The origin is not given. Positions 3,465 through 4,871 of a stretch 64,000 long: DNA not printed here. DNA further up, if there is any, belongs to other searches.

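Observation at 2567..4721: t6A operon with a TsaC-TsaE fusion gene translationally coupled to tsaD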

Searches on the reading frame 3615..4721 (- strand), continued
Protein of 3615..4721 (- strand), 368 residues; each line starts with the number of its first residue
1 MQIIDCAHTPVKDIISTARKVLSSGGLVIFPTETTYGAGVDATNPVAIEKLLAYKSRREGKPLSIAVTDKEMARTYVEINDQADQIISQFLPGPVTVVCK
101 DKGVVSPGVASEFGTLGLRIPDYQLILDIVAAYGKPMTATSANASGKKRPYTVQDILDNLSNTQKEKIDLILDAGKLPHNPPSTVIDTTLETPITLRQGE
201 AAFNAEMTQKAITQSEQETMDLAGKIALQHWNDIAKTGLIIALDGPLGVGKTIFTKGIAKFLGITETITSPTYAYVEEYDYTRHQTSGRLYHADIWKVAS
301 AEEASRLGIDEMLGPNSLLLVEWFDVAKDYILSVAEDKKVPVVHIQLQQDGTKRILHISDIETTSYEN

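Call 19: find_related_loci(query=A1, collection=genome_contigs, flank=10000)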
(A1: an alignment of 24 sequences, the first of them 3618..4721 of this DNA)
Query A1 (368 aa) in genome_contigs; peptide patterns used: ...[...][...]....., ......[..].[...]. (x = any residue, [..] = any of these).
600 stretches matched a pattern (row limit reached: there are more); 591 encode a relative of the query (tblastn E <= 1e-3); the best 80 are kept; 80 distinct loci.
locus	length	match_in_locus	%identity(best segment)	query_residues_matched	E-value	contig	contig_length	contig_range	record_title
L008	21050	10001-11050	59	3-349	7e-141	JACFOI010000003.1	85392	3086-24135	MAG: Patescibacteria group bacterium isolate BROCD046 NODE_312_length_85392_cov_8.298792, whole genome shotgun sequence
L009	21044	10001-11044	57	4-349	3e-135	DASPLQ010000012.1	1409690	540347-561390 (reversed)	MAG TPA_asm: Vitreimonas sp. isolate SMAG_U12069 k141_91001, whole genome shotgun sequence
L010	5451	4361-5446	56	1-361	5e-135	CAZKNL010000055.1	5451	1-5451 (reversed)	MAG TPA_asm: uncultured Pseudomonadales bacterium isolate SRP200132_co2_242 genome assembly, contig: NODE_18216_length_5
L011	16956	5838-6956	55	1-350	2e-134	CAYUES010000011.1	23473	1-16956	MAG TPA_asm: uncultured Pseudomonadales bacterium isolate SRP329715_co2_11 genome assembly, contig: NODE_4305_length_234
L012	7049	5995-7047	56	1-354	1e-130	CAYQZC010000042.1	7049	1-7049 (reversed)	MAG TPA_asm: uncultured Pseudomonadales bacterium isolate SRP292972_co1_124 genome assembly, contig: NODE_4335_length_70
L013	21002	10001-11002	58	2-331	7e-130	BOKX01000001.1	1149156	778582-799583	Patescibacteria group bacterium BroJett032 DNA, sequence1, whole genome shotgun sequence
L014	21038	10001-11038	54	1-345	9e-123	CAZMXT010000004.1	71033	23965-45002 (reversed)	MAG TPA_asm: uncultured Pseudomonadales bacterium isolate SRP128246_co1_515 genome assembly, contig: NODE_324_length_710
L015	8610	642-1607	49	1-323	1e-99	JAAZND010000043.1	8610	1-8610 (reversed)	MAG: Candidatus Beckwithbacteria bacterium isolate AS27yjCOA_127 85443_AS27, whole genome shotgun sequence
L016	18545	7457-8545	46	2-360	1e-96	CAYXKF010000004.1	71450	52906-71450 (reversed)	MAG TPA_asm: uncultured Candidatus Saccharibacteria bacterium isolate SRP257259_co1_189 genome assembly, contig: NODE_33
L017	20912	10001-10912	51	18-323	5e-92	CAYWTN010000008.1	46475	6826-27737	MAG TPA_asm: uncultured Pseudomonadales bacterium isolate SRP344714_co1_151 genome assembly, contig: NODE_1640_length_46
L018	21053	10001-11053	45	14-360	3e-87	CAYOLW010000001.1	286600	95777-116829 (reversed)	MAG TPA_asm: uncultured Candidatus Saccharibacteria bacterium isolate SRP286056_co2_557 genome assembly, contig: NODE_20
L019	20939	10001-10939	44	15-331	4e-80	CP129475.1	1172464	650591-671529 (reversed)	MAG: Candidatus Dojkabacteria bacterium isolate cMAG.21 chromosome, complete genome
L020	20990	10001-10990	40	21-356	2e-71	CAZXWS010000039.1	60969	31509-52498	MAG TPA_asm: uncultured Gammaproteobacteria bacterium isolate SRP135725_co2_706 genome assembly, contig: k141_55226, who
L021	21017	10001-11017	38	12-355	1e-70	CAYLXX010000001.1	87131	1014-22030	MAG TPA_asm: uncultured Gammaproteobacteria bacterium isolate SRP200132_co2_273 genome assembly, contig: NODE_101_length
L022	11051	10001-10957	40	3-323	4e-70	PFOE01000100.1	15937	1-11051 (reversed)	MAG: Candidatus Roizmanbacteria bacterium CG_4_10_14_0_2_um_filter_36_35 CG_4_10_14_0.2_scaffold_4527_c, whole genome sh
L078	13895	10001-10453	35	207-360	2e-27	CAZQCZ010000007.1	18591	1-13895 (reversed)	MAG TPA_asm: uncultured Candidatus Saccharibacteria bacterium isolate SRP098346_co1_87 genome assembly, contig: NODE_295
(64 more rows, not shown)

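Call 41: search_solved_structures(query=window:3618-4721:-, max_evalue=0.001, show_alignments=0)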
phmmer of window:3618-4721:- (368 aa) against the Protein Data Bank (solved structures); distinct sequences matched with E-value up to 0.001: 18.
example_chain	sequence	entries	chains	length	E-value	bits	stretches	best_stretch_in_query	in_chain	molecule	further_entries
1jcu_A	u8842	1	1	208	3.9e-30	108.2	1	9-204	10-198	conserved protein MTH1692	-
9d3h_A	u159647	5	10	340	4.2e-28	101.5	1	10-201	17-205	Threonylcarbamoyl-AMP synthase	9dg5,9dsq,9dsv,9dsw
6f87_A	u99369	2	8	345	1.5e-23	86.5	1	19-206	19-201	Threonylcarbamoyl-AMP synthase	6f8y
6f89_A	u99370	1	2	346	1.8e-23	86.3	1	19-203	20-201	Threonylcarbamoyl-AMP synthase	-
2eqa_A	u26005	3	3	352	4.5e-23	85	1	10-201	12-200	Hypothetical protein ST1526 | Putative uncharacterized protein ST1526 | YrdC/Sua5 family protein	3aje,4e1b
8ide_A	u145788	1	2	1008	9.8e-20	74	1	6-189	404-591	N(6)-L-threonylcarbamoyladenine synthase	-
1k7j_A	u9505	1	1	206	3.7e-18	68.8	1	9-200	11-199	Protein yciO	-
1kk9_A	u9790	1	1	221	4.7e-18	68.4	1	9-200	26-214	probable translation factor yciO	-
1hru_A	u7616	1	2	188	1.3e-17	67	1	12-156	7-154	YRDC GENE PRODUCT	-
2mx1_A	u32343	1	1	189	1.4e-17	66.9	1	12-156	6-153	Threonylcarbamoyl-AMP synthase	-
5np9_A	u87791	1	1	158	5.5e-15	58.4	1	234-329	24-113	tRNA threonylcarbamoyladenosine biosynthesis protein TsaE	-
5mvr_A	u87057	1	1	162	5.5e-15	58.4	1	234-329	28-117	tRNA threonylcarbamoyladenosine biosynthesis protein TsaE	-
9zw5_A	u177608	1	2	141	3.7e-14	55.6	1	237-354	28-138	tRNA threonylcarbamoyladenosine biosynthesis protein TsaE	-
1htw_A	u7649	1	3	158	8.1e-13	51.2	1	238-328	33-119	HI0065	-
1fl9_A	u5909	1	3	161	8.3e-13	51.2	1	237-328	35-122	HYPOTHETICAL PROTEIN HI0065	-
6nak_D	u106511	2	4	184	1.1e-07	34.4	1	233-328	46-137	TsaE | ATPase YjeE, predicted to have essential role in cell wall biosynthesis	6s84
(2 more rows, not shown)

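Call 46: predict_structure(alignment_id=A1)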
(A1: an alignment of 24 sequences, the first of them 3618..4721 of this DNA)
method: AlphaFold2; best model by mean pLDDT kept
length: 368 residues; sequences in the alignment: 24
mean_pLDDT: 89.4   pTM: 0.79
mean pLDDT of the five models: 89.4, 88.2, 86.1, 83.1, 81.9
residues with pLDDT >= 90: 249; 70-90: 95; 50-70: 18; < 50: 6
segments of 3 or more residues with pLDDT < 50: 364-368
pLDDT, mean of each block of 10 residues (from residue 1): 97 98 98 92 97 79 93 96 91 93 94 91 95 95 73 92 95 93 87 81 66 92 91 92 92 94 86 82 89 86 84 95 91 93 95 91 50
secondary structure, 60 per line:
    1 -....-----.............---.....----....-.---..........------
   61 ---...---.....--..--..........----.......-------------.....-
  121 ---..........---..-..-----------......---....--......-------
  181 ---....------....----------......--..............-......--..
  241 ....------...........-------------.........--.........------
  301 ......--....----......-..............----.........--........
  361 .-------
elements in order: E2-5 H11-23 E27-31 E36-39 H45-54 E64-66 H70-74 H81-90 E95-101 E115-119 H124-133 H153-158 H162-165 E168-173 E184-187 E194-197 E208-213 H216-229 H231-236 E239-244 H251-261 E275-283 E286-294 H301-306 H309-312 E317-322 H324-337 E342-350 E353-361

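Call 48: fold_search(model_id=the predicted structure, library=pdb)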
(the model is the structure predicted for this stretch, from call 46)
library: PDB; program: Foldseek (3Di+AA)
matches with E <= 10: 1029; with E <= 0.001: 38
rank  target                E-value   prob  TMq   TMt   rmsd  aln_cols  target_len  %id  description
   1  6f89_B                5.8e-20  1.00  0.51  0.57  14.1       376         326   23  Structure of H234A/Y235A P.abyssi Sua5 (released 2018-04-25)
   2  6f87_A                1.4e-19  1.00  0.50  0.54  14.5       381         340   22  Crystal structure of P. abyssi Sua5 complexed with L-threonine and PPi (released 2018-04-25)
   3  6f89_A                3.0e-19  1.00  0.51  0.54  14.8       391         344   21  Structure of H234A/Y235A P.abyssi Sua5 (released 2018-04-25)
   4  3aje                  6.6e-19  1.00  0.50  0.56  13.4       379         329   20  Crystal structure of S. tokodaii Sua5 complexed with L-threonine and AMPPNP (released 2011-04-13)
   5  2eqa                  2.2e-18  1.00  0.50  0.55  13.3       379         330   20  Crystal Structure of the hypothetical Sua5 protein from Sulfolobus tokodaii (released 2008-01-15)
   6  9dsq_B                2.3e-18  1.00  0.50  0.56  13.3       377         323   20  Thermotoga maritima threonylcarbamoyl adenylate synthase (TsaC2) in complex with products TC-AMP and pyrophosphate (released 2025-10-29)
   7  9dg5_B                2.3e-18  1.00  0.49  0.56  13.1       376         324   20  Thermotoga maritima threonylcarbamoyl adenylate synthase (TsaC2) in complex with L-threonine, magnesium and ATP (released 2025-11-12)
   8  6f8y_C                2.3e-18  1.00  0.51  0.55  14.3       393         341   20  Crystal structure of P. abyssi Sua5 complexed with L-threonine (released 2018-04-25)
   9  9dsw_B                2.9e-18  1.00  0.50  0.56  13.1       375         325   20  Thermotoga maritima threonylcarbamoyl adenylate synthase (TsaC2) in complex with L-threonine (released 2025-10-29)
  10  9dsq_A                3.1e-18  1.00  0.50  0.57  13.6       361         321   19  Thermotoga maritima threonylcarbamoyl adenylate synthase (TsaC2) in complex with products TC-AMP and pyrophosphate (released 2025-10-29)
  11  9dsv_A                3.1e-18  1.00  0.50  0.56  13.5       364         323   20  Thermotoga maritima threonylcarbamoyl adenylate synthase (TsaC2) in complex with N-carboxy-L-threonine, magnesium and  (released 2025-10-29)
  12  9d3h_B                1.3e-17  1.00  0.50  0.55  12.6       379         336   22  Thermotoga maritima threonylcarbamoyl adenylate synthase (TsaC2) in complex with N-carboxy-L-threonine, magnesium and  (released 2025-12-10)
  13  9d3h_A                1.7e-17  1.00  0.49  0.54  13.0       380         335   19  Thermotoga maritima threonylcarbamoyl adenylate synthase (TsaC2) in complex with N-carboxy-L-threonine, magnesium and  (released 2025-12-10)
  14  1k7j                  7.7e-15  1.00  0.49  0.84   2.6       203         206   25  Structural Genomics, protein TF1 (released 2002-08-14)
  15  1jcu_MODEL_1_A        1.4e-12  1.00  0.42  0.69   4.7       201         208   35  Solution Structure of MTH1692 Protein from Methanobacterium thermoautotrophicum (released 2002-07-24)
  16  1hru_B                1.7e-12  1.00  0.42  0.81   2.8       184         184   28  THE STRUCTURE OF THE YRDC GENE PRODUCT FROM E.COLI (released 2001-01-31)
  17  1hru_A                2.7e-12  1.00  0.42  0.79   2.8       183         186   29  THE STRUCTURE OF THE YRDC GENE PRODUCT FROM E.COLI (released 2001-01-31)
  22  5np9                  1.8e-09  1.00  0.33  0.75   3.4       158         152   29  Crystal structure of Bacillus subtilis YdiB in complex with ADP (released 2018-05-30)
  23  1htw_A                4.3e-09  1.00  0.36  0.81   2.3       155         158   22  COMPLEX OF HI0065 WITH ADP AND MAGNESIUM (released 2002-08-07)
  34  6s84_B                3.9e-07  1.00  0.33  0.73   4.3       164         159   22  TsaBDE complex from Thermotoga maritima (released 2019-07-17)
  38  6s84_E                1.1e-06  1.00  0.33  0.70   3.2       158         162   23  TsaBDE complex from Thermotoga maritima (released 2019-07-17)
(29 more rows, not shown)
